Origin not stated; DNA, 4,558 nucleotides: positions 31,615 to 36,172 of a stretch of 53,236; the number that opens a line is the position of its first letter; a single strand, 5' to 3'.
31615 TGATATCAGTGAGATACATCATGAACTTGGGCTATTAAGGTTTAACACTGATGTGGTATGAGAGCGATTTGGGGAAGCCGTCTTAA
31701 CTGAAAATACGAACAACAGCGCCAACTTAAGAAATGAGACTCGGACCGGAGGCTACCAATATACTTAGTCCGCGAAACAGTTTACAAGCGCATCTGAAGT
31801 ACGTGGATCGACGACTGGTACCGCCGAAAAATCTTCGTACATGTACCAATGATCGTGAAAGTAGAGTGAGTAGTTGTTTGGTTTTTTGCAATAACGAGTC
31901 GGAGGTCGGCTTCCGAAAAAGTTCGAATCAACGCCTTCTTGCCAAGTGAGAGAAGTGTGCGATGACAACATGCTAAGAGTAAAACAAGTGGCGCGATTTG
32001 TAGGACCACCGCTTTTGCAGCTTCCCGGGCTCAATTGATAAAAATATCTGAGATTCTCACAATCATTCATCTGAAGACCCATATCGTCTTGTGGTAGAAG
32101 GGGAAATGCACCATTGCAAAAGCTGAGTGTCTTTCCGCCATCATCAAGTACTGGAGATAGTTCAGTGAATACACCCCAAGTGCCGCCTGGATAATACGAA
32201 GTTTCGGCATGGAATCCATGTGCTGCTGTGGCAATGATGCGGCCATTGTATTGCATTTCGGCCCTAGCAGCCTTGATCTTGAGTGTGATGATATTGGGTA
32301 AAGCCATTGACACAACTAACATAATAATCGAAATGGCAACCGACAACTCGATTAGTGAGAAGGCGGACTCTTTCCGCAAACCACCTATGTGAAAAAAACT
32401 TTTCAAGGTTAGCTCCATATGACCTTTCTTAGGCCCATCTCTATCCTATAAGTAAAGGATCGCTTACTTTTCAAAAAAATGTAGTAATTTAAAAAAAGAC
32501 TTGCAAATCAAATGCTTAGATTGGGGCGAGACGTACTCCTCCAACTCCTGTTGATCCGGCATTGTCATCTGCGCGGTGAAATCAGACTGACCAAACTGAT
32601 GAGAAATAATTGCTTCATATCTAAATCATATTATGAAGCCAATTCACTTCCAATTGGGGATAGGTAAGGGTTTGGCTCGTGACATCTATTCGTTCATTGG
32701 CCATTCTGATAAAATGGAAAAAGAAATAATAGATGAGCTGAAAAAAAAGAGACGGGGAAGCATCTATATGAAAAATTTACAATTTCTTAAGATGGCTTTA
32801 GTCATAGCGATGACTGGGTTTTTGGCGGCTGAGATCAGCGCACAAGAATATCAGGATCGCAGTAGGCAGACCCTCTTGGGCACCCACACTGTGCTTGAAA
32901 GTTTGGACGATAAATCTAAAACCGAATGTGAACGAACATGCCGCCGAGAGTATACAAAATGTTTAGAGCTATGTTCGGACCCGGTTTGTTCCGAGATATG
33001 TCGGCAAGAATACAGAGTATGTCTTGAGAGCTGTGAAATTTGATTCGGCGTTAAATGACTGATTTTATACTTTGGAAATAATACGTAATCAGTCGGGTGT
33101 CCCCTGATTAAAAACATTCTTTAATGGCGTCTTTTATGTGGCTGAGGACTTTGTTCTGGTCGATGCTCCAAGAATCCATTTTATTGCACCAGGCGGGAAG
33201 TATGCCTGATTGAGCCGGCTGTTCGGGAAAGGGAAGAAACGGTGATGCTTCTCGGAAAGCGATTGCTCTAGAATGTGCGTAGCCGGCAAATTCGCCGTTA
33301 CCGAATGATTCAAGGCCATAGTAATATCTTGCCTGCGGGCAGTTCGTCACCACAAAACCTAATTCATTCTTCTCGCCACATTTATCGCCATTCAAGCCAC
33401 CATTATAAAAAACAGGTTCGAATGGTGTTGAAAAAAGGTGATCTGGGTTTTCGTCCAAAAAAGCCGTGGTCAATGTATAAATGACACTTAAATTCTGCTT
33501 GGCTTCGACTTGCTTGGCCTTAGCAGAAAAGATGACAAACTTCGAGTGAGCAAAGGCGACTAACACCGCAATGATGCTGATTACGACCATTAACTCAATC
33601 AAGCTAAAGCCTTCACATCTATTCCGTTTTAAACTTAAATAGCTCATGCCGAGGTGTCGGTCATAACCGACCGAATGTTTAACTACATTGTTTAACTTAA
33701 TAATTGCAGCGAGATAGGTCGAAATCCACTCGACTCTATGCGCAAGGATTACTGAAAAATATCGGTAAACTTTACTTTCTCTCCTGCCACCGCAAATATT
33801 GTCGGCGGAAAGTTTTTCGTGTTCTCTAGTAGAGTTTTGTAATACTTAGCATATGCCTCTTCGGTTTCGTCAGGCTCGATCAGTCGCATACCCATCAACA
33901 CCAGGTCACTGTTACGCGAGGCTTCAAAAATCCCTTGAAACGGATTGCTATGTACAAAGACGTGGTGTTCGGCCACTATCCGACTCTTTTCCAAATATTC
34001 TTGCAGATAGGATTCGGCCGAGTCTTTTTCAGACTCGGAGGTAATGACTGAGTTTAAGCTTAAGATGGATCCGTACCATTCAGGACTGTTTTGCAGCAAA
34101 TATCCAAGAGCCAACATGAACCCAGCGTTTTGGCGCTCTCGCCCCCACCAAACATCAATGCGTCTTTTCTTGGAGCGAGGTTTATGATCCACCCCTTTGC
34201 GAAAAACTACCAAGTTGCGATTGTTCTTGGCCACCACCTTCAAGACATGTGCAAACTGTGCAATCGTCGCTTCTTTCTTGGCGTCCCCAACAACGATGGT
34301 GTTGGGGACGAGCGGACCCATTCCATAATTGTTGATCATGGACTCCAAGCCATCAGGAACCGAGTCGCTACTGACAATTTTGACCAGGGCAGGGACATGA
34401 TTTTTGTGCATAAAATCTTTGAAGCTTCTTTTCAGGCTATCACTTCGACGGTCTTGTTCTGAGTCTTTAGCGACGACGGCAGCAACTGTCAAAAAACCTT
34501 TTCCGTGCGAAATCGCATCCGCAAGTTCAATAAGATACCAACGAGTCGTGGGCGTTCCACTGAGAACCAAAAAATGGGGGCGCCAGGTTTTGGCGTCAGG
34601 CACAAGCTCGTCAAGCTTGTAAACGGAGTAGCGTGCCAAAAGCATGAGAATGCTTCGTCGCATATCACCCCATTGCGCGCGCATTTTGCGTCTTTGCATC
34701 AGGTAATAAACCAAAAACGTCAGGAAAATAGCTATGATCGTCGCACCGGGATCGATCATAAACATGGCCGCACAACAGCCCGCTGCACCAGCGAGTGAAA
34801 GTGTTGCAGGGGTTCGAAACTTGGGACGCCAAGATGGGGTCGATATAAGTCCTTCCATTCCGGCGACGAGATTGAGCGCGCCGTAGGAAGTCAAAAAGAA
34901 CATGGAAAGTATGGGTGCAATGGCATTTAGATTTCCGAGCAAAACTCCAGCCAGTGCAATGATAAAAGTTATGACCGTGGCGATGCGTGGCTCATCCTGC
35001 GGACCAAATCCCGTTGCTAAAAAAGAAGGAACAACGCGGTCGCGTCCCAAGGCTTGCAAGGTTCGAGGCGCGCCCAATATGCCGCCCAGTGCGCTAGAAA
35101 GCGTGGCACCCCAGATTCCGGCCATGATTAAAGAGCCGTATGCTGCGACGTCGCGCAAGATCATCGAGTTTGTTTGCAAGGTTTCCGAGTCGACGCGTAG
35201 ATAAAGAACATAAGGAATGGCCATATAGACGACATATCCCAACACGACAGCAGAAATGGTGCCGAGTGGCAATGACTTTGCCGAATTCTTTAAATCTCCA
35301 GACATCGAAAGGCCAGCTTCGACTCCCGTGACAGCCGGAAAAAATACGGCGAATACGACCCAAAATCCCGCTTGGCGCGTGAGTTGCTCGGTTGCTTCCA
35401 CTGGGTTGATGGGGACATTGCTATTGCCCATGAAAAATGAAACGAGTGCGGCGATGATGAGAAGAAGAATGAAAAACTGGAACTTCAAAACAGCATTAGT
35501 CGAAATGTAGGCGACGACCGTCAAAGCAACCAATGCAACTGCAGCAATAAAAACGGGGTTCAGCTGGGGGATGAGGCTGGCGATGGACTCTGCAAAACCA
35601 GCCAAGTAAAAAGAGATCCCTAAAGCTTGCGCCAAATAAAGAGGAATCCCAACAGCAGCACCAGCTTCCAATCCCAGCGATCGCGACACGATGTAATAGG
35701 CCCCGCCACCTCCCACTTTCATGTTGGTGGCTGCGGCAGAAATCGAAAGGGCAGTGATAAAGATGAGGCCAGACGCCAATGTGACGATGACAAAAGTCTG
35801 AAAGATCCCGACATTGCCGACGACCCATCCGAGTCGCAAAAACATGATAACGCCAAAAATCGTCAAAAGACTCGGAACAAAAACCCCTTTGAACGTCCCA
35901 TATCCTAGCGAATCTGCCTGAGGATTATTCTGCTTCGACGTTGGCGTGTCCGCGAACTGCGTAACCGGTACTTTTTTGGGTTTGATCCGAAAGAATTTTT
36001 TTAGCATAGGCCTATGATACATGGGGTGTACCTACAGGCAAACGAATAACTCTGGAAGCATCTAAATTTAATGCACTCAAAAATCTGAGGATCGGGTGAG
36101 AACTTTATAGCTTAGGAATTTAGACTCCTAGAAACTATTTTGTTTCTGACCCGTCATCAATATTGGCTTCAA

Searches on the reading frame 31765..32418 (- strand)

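Call 94: search_protein_families(library=pfam, proteins=[window:31765-32418:-], max_evalue=0.001)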
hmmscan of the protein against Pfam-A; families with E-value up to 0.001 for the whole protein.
window:31765-32418:- (217 aa): 1 family
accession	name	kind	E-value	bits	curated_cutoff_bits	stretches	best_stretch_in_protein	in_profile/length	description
PF07963.17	N_methyl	-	5.7e-05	23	21.2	1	15-40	2-27/27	Prokaryotic N-terminal methylation motif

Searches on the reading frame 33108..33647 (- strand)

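Call 94: search_protein_families(library=pfam, proteins=[window:33108-33647:-], max_evalue=0.001)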
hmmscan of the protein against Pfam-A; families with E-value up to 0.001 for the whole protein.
window:33108-33647:- (179 aa): 1 family
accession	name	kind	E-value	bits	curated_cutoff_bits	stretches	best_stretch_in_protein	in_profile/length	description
PF07963.17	N_methyl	-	2.5e-08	33.6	21.2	1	8-33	1-26/27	Prokaryotic N-terminal methylation motif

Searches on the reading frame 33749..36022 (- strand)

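Call 20: search_protein_families(library=pfam, proteins=[window:33749-36022:-], max_evalue=0.001)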
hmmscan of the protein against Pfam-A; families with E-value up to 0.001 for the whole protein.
window:33749-36022:- (757 aa): 3 families
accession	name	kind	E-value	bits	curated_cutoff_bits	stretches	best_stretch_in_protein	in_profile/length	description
PF00324.27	AA_permease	-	8.1e-52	176.9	24.6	1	46-453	1-437/470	Amino acid permease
PF13520.12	AA_permease_2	-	3.6e-17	62.8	27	1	55-423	14-401/427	Amino acid permease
PF03522.20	SLC12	-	4.3e-16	59.4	27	1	496-606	3-117/418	Solute carrier family 12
